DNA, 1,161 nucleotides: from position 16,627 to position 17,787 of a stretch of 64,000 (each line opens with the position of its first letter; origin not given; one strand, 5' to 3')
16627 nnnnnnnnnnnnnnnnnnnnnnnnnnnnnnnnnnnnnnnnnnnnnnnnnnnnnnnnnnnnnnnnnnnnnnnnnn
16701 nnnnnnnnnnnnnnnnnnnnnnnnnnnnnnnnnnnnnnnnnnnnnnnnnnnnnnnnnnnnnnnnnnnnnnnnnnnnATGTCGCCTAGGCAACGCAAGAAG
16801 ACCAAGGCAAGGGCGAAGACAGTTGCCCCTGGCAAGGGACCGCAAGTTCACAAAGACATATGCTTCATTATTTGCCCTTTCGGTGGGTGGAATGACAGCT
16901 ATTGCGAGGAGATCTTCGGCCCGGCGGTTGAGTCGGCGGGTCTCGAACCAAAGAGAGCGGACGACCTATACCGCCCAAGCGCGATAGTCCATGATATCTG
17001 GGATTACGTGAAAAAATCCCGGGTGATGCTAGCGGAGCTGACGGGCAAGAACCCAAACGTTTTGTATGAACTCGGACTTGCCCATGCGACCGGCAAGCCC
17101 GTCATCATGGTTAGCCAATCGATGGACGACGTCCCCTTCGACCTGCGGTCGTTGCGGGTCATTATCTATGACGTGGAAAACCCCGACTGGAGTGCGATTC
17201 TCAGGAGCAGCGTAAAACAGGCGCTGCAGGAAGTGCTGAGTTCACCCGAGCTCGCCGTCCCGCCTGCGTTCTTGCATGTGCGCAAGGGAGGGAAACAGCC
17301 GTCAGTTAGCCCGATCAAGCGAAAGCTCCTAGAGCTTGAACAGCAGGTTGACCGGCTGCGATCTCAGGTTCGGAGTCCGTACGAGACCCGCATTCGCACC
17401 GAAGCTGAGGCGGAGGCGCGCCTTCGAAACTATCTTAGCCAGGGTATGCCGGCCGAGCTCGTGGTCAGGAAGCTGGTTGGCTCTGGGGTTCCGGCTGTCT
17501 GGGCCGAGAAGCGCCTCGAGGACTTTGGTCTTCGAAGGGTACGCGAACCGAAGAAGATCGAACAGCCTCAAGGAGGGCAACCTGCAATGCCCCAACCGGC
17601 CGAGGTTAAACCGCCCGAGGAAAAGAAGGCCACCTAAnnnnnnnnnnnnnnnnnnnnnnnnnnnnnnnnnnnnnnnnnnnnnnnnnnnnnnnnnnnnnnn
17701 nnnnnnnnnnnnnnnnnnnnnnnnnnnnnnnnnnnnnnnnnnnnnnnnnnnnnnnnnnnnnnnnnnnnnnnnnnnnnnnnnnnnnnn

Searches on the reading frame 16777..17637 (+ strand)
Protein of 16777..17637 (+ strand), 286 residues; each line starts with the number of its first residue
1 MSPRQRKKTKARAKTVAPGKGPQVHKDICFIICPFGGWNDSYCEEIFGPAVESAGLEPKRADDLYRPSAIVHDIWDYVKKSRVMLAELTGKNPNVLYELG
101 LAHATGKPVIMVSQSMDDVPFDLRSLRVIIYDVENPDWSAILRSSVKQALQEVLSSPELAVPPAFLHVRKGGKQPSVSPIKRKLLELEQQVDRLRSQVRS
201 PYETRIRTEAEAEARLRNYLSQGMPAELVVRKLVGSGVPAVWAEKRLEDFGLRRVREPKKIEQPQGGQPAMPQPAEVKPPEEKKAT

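Call 4: search_protein_families(library=pfam, proteins=[window:16777-17637:+], max_evalue=1)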
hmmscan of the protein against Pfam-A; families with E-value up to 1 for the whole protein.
window:16777-17637:+ (286 aa): 3 families
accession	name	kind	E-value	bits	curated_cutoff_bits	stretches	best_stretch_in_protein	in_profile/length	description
PF05014.21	Nuc_deoxyrib_tr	-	0.00052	20.6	28.8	1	69-118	51-102/117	Nucleoside 2-deoxyribosyltransferase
PF15891.11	Nuc_deoxyri_tr2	-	0.035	14.9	30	1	69-115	56-104/105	Nucleoside 2-deoxyribosyltransferase like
PF10392.15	COG5_N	-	0.049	14.3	31.2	1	173-216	71-112/132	Conserved oligomeric Golgi complex subunit 5, N-terminal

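Call 5: search_protein_families(library=padloc, proteins=[window:16777-17637:+], max_evalue=1)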
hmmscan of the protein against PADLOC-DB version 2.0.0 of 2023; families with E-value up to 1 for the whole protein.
window:16777-17637:+ (286 aa): 1 family
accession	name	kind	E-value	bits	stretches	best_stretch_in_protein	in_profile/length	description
PDLC00733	Effector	-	3.2e-09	34.1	1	64-131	287-354/388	TIR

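Call 6: search_protein_families(library=ncbifam, proteins=[window:16777-17637:+], max_evalue=1)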
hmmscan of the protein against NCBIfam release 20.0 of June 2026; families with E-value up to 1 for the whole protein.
window:16777-17637:+ (286 aa): 1 family
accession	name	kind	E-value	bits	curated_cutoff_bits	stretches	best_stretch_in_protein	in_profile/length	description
NF041647.1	ABC_perm_CPBP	equivalog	0.16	10.7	435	1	180-241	149-210/636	ABC transporter permease subunit/CPBP intramembrane protease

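Call 8: find_homologous_proteins(query=window:16777-17637:+)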
Query window:16777-17637:+ (286 aa): 624 proteins with E <= 0.001 among 2285 candidates; the best 120 are listed.
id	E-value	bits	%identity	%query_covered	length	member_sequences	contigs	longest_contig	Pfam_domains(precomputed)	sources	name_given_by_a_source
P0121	3.7e-133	461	74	100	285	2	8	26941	-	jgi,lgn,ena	-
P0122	6.3e-128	444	72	100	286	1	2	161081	-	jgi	jgi:hypothetical protein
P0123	1.5e-89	318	57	85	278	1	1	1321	-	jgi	jgi:hypothetical protein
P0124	1.9e-89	318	60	89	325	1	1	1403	-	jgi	-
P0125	1.4e-87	312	52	97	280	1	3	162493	-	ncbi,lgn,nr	ncbi:MAG TPA: hypothetical protein VGS15_11100 [Candidatus Acidoferrales bacterium]|nr:hypothetical 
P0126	3.3e-86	307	57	87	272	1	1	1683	-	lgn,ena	-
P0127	4.3e-86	307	54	85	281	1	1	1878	-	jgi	jgi:hypothetical protein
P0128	1.6e-83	298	52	89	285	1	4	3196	-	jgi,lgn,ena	-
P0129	1.6e-82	295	56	80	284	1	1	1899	-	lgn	-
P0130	1.7e-82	295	50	87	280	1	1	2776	-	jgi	jgi:hypothetical protein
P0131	1.2e-81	292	54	85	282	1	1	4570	-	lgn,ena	-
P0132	6.1e-80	287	58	78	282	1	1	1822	-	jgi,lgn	-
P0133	3.4e-79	284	56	85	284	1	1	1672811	-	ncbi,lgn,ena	-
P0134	2.3e-78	282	56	84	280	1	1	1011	-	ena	-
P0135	6.3e-78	280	56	77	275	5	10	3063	-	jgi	jgi:hypothetical protein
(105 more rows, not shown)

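Call 10: find_encoding_contigs(protein=P0122, flank=8000, max_places=3)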
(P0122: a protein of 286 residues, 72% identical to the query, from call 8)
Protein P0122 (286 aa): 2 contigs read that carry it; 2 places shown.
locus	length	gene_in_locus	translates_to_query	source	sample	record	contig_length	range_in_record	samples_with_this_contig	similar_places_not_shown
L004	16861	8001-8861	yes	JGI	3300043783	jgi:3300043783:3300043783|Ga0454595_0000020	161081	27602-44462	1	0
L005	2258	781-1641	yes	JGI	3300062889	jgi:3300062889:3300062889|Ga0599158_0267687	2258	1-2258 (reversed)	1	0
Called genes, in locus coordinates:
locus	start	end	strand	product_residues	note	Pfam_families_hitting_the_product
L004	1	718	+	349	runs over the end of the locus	PF00092:VWA (faint), PF13519:VWA_2 (faint)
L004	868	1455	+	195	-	PF00025:Arf, PF04670:Gtr1_RagA (faint)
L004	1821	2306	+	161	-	PF00190:Cupin_1, PF07883:Cupin_2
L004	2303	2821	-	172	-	PF01590:GAF, PF13185:GAF_2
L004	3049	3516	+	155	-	-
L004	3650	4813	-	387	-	PF00158:Sigma54_activat (faint), PF13191:AAA_16 (faint), PF00004:AAA (weak), PF07724:AAA_2, PF07728:AAA_5 (weak), PF13401:AAA_22 (weak), PF10431:ClpB_D2-small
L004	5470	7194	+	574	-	PF13200:DUF4015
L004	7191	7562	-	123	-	PF01541:GIY-YIG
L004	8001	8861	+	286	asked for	-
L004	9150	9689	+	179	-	PF11645:PDDEXK_5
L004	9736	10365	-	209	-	PF00485:PRK, PF13189:Cytidylate_kin2 (weak), PF13671:AAA_33 (faint), PF13207:AAA_17 (faint), PF13238:AAA_18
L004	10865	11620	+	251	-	-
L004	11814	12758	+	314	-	PF01063:Aminotran_4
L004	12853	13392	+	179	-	PF05163:DinB, PF12867:DinB_2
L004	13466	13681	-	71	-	PF09360:zf-CDGSH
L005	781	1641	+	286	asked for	-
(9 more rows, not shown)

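Call 17: find_related_loci(query=A2, collection=metagenome_contigs, flank=10000)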
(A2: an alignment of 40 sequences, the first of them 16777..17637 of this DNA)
Query A2 (286 aa) in metagenome_contigs; peptide patterns used: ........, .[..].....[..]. (x = any residue, [..] = any of these).
600 stretches matched a pattern (row limit reached: there are more); 560 encode a relative of the query (tblastn E <= 1e-3); the best 80 are kept; 80 distinct loci.
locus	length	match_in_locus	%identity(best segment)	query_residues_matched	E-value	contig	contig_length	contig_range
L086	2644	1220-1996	52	25-278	1e-89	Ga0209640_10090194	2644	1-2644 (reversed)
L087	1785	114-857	56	13-247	1e-89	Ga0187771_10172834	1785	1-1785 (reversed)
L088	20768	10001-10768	50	17-264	1e-81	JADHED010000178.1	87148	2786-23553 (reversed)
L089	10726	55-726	53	29-250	2e-79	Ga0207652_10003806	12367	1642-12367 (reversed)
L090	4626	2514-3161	57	29-242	1e-79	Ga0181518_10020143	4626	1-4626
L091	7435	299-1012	51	29-260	2e-77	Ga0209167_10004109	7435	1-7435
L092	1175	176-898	48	11-248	1e-82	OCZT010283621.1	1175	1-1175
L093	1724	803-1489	51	26-248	3e-80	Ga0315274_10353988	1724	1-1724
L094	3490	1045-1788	47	3-247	9e-77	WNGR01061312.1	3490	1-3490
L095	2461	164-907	50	22-259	4e-78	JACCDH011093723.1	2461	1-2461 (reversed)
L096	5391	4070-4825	49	12-254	2e-76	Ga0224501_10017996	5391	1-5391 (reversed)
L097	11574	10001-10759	48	5-250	2e-76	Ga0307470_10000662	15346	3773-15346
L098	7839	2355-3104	49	5-250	5e-76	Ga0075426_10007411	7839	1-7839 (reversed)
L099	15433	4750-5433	51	26-249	2e-75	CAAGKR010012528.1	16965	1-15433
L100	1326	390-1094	48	26-254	6e-79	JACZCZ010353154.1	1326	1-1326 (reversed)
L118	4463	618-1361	43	2-248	6e-64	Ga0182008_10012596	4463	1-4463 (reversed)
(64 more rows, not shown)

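Call 22: find_encoding_contigs(protein=window:16777-17637:+, flank=6000, max_places=4)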
Protein window:16777-17637:+ (286 aa): 12 contigs read that carry it; 4 places shown.
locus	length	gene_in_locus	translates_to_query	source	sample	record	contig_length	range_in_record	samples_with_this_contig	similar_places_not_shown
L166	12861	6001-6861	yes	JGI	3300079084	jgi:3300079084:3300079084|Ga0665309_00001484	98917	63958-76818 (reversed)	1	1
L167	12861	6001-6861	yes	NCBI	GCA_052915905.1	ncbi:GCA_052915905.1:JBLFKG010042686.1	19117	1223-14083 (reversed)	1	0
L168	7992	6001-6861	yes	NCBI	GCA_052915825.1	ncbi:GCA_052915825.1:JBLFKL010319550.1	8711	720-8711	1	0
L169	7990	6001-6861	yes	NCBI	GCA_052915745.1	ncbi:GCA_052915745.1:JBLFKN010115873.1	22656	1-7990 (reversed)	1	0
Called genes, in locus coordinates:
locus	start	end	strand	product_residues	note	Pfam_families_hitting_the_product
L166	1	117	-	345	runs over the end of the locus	PF00092:VWA, PF13519:VWA_2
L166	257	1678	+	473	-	PF06245:DUF1015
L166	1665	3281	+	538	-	PF01520:Amidase_3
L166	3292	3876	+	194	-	PF10646:Germane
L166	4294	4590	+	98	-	-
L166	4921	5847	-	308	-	-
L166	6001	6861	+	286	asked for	-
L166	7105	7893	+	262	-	PF01138:RNase_PH, PF03725:RNase_PH_C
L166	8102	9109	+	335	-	PF01791:DeoC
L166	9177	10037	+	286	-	PF00106:adh_short, PF08659:KR, PF13561:adh_short_C2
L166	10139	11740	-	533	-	PF00324:AA_permease, PF13520:AA_permease_2, PF13906:AA_permease_C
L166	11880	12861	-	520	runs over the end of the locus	PF13520:AA_permease_2, PF00324:AA_permease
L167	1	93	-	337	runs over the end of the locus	PF00092:VWA, PF13519:VWA_2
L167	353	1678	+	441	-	PF06245:DUF1015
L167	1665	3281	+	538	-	PF01520:Amidase_3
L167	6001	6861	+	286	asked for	-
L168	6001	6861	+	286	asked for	-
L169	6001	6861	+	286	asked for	-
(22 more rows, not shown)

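Call 23: find_encoding_contigs(protein=P0121, flank=6000, max_places=5)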
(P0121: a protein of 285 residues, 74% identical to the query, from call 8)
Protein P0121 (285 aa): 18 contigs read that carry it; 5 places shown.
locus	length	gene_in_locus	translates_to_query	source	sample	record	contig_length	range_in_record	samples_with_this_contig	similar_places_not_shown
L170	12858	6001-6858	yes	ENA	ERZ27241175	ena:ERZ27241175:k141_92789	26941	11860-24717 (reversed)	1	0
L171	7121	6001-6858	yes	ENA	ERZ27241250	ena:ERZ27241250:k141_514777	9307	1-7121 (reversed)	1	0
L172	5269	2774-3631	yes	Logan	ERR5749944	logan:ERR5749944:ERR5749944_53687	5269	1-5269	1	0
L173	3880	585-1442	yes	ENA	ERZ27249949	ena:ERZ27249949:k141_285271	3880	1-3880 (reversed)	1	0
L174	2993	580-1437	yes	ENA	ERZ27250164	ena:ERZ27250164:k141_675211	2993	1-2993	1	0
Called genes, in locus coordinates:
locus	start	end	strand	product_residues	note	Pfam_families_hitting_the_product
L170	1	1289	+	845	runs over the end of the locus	PF00069:Pkinase, PF07714:PK_Tyr_Ser-Thr, PF13620:CarboxypepD_reg (faint), PF08308:PEGA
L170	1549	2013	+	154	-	PF00027:cNMP_binding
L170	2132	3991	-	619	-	PF03544:TonB_C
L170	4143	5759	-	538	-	-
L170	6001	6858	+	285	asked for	-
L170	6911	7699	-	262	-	PF01582:TIR, PF08937:ThsB_TIR (weak), PF13676:TIR_2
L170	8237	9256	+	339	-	PF04055:Radical_SAM, PF13353:Fer4_12 (faint)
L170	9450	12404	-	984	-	PF07244:POTRA, PF01103:Omp85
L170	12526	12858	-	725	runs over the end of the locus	PF04879:Molybdop_Fe4S4, PF00384:Molybdopterin, PF01568:Molydop_binding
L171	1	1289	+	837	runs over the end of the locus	PF00069:Pkinase, PF07714:PK_Tyr_Ser-Thr, PF13620:CarboxypepD_reg (faint), PF08308:PEGA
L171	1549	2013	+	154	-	PF00027:cNMP_binding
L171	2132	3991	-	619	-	PF03544:TonB_C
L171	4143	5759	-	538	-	-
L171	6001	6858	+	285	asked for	-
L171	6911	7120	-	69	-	?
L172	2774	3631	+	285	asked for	-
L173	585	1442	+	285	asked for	-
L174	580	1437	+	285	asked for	-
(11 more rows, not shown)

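Call 28: search_protein_families(library=pfam, alignment_id=A3, max_evalue=0.0001)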
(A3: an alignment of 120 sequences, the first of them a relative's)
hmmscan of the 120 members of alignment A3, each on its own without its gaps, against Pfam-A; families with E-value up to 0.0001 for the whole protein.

A. member 1, L086:71-1066:+ (331 aa): 2 families
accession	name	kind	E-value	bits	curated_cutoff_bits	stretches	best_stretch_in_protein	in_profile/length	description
PF01011.28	PQQ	-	1.2e-31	110.5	26.7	2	151-291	411-595/595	Glucose/ethanol/alcohol dehydrogenase, beta-propeller domain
PF13360.13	PQQ_2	-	2e-09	37.9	27.6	1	191-274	25-102/233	Outer membrane protein assembly factor BamB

B. families by the number of members that match (of 120 scanned): 82 families (the first 25 are shown)
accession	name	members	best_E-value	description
PF13676.11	TIR_2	7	1.8e-38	TIR domain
PF08937.16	ThsB_TIR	4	1.8e-07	Thoeris protein ThsB, TIR-like domain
PF01582.25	TIR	3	1.9e-12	TIR domain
PF00872.24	Transposase_mut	2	3.6e-66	Transposase, Mutator family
PF24838.2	8xMP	2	2.2e-37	Octameric membrane protein family (8xMP)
PF13551.12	HTH_29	2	1e-14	Winged helix-turn helix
PF18731.6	HEPN_Swt1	2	1.8e-14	Swt1-like HEPN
PF13518.12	HTH_28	2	8.6e-11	Helix-turn-helix domain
PF02867.20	Ribonuc_red_lgC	1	6.5e-133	Ribonucleotide reductase, barrel domain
PF17167.11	Glyco_hydro_94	1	1.5e-125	Glycosyl hydrolase 94 superfamily, catalytic domain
PF00330.25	Aconitase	1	4.6e-110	Aconitase family (aconitate hydratase)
PF20016.6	ThsA_Macro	1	2.2e-61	Thoeris protein ThsA, Macro domain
PF11838.14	ERAP1_C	1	8.2e-61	ERAP1-like C-terminal domain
PF00155.27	Aminotran_1_2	1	3.2e-60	Aminotransferase class I and II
PF00144.29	Beta-lactamase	1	1.2e-56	Beta-lactamase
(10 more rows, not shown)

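Call 30: predict_structure(alignment_id=A2)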
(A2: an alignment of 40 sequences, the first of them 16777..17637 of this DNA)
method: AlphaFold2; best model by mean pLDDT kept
length: 286 residues; sequences in the alignment: 40
mean_pLDDT: 81.9   pTM: 0.53
mean pLDDT of the five models: 81.9, 81.2, 81.0, 80.8, 79.4
residues with pLDDT >= 90: 136; 70-90: 71; 50-70: 67; < 50: 12
segments of 3 or more residues with pLDDT < 50: 264-268
pLDDT, mean of each block of 10 residues (from residue 1): 59 63 87 84 93 96 68 83 95 87 90 96 93 96 97 91 65 65 89 75 76 96 95 95 95 59 50 64 65
secondary structure, 60 per line:
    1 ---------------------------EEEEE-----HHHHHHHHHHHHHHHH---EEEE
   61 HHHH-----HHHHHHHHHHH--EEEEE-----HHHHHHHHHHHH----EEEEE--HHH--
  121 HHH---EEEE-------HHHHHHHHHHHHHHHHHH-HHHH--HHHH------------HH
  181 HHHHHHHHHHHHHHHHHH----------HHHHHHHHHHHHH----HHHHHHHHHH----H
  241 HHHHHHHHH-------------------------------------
elements in order: E28-32 H38-53 E57-60 H61-64 H70-80 E83-87 H93-104 E109-113 E127-130 H138-155 H157-160 H163-166 H179-198 H209-221 H226-235 H240-249

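Call 32: search_solved_structures(query=A2, max_evalue=1, show_alignments=2)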
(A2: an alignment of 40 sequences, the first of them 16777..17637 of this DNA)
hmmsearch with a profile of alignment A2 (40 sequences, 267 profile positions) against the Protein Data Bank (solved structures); distinct sequences matched with E-value up to 1: 9.
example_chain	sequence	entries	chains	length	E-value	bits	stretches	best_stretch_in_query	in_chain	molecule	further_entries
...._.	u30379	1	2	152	0.0066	18.9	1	66-110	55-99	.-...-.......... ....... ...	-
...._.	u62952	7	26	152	0.0098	18.3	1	72-110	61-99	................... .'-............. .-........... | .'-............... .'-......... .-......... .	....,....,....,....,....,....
2khz_A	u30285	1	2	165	0.012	18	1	74-110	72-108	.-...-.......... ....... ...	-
7muc_AF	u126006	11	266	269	0.044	16.2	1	154-246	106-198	DotF | IcmG (DotF)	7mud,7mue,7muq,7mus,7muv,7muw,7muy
3htu_B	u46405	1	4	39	0.15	14.5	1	175-207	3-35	Vacuolar protein-sorting-associated protein 20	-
11cy_A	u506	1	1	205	0.27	13.6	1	189-253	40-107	ZnO5_baseKO_ES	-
7un8_A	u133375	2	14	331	0.27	13.6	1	87-162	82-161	CD-NTase-associated protein 12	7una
11ce_A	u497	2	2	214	0.32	13.4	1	189-252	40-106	The protease-Zn (II) complex of Zn5 | Zn5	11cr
8rpt_B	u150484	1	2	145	0.87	11.9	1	74-109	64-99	2'-deoxynucleoside 5'-phosphate N-hydrolase 1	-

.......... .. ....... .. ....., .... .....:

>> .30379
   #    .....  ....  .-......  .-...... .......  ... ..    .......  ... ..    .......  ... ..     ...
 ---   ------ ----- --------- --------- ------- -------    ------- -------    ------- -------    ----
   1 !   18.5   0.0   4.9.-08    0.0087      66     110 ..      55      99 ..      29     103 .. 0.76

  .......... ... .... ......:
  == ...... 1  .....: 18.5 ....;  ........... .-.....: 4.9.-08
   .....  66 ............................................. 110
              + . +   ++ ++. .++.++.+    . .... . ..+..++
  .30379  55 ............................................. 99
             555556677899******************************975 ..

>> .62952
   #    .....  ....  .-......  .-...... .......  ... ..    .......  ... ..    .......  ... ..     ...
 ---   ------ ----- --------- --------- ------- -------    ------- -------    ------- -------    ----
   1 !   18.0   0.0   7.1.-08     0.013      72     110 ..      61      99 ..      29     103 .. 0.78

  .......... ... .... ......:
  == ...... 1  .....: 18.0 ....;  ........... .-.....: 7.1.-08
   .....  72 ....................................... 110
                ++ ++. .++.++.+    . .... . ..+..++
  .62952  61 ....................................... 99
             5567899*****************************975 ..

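Call 34: fold_search(model_id=the predicted structure, library=pdb)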
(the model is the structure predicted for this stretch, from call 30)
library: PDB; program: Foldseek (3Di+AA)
matches with E <= 10: 1563; with E <= 0.001: 72
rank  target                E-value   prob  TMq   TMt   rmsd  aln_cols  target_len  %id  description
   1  9emx_C                6.3e-06  1.00  0.35  0.62   4.6       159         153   16  Nucleoside 2'deoxyribosyltransferase from Chroococcidiopsis thermalis PCC 7203 Double Mutant Y7F A9S bound to Cordycep (released 2025-05-07)
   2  8pqq_D                8.6e-06  1.00  0.36  0.63   4.3       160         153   14  Nucleoside 2'deoxyribosyltransferase from Chroococcidiopsis thermalis PCC 7203 E88Q Mutant bound to Clofarabine (released 2024-02-21)
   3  8pqt_B                1.0e-05  1.00  0.29  0.54   4.6       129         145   18  Nucleoside 2'deoxyribosyltransferase from Chroococcidiopsis thermalis PCC 7203 WT bound to Bis-Tris (released 2024-02-21)
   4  9emx_B                1.4e-05  1.00  0.36  0.63   4.1       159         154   16  Nucleoside 2'deoxyribosyltransferase from Chroococcidiopsis thermalis PCC 7203 Double Mutant Y7F A9S bound to Cordycep (released 2025-05-07)
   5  8pqs_D                1.4e-05  1.00  0.36  0.63   4.3       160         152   14  Nucleoside 2'deoxyribosyltransferase from Chroococcidiopsis thermalis PCC 7203 E88A Mutant (released 2024-02-21)
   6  8pqr_A                1.4e-05  1.00  0.36  0.62   4.3       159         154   15  Nucleoside 2'deoxyribosyltransferase from Chroococcidiopsis thermalis PCC 7203 WT bound to DAD_Immucillin-H (released 2024-02-21)
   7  8qc0_A                2.1e-05  1.00  0.35  0.62   4.4       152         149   14  Nucleoside 2'deoxyribosyltransferase from Chroococcidiopsis thermalis PCC 7203 WT ribosylated (released 2024-02-21)
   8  8pqt_A                2.1e-05  1.00  0.36  0.62   4.3       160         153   15  Nucleoside 2'deoxyribosyltransferase from Chroococcidiopsis thermalis PCC 7203 WT bound to Bis-Tris (released 2024-02-21)
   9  8pqs_A                3.8e-05  1.00  0.30  0.54   2.0       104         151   16  Nucleoside 2'deoxyribosyltransferase from Chroococcidiopsis thermalis PCC 7203 E88A Mutant (released 2024-02-21)
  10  8pqr_D                3.8e-05  1.00  0.33  0.59   4.1       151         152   12  Nucleoside 2'deoxyribosyltransferase from Chroococcidiopsis thermalis PCC 7203 WT bound to DAD_Immucillin-H (released 2024-02-21)
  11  9i6e_B                4.9e-05  1.00  0.31  0.59   5.1       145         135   17  Crystal structure of DNPH1 bound by compound 5. (released 2025-11-12)
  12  8pqq_A                5.2e-05  1.00  0.36  0.63   4.2       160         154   14  Nucleoside 2'deoxyribosyltransferase from Chroococcidiopsis thermalis PCC 7203 E88Q Mutant bound to Clofarabine (released 2024-02-21)
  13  8qc0_B                6.3e-05  1.00  0.32  0.57   5.8       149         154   14  Nucleoside 2'deoxyribosyltransferase from Chroococcidiopsis thermalis PCC 7203 WT ribosylated (released 2024-02-21)
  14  8rpt_A                6.3e-05  1.00  0.31  0.59   4.1       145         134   16  Crystal structure of human DNPH1 mutant- D80A (released 2024-11-20)
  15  9i9q_D                6.8e-05  1.00  0.32  0.61   4.8       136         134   18  Crystal structure of DNPH1 bound by compound 2. (released 2025-11-12)
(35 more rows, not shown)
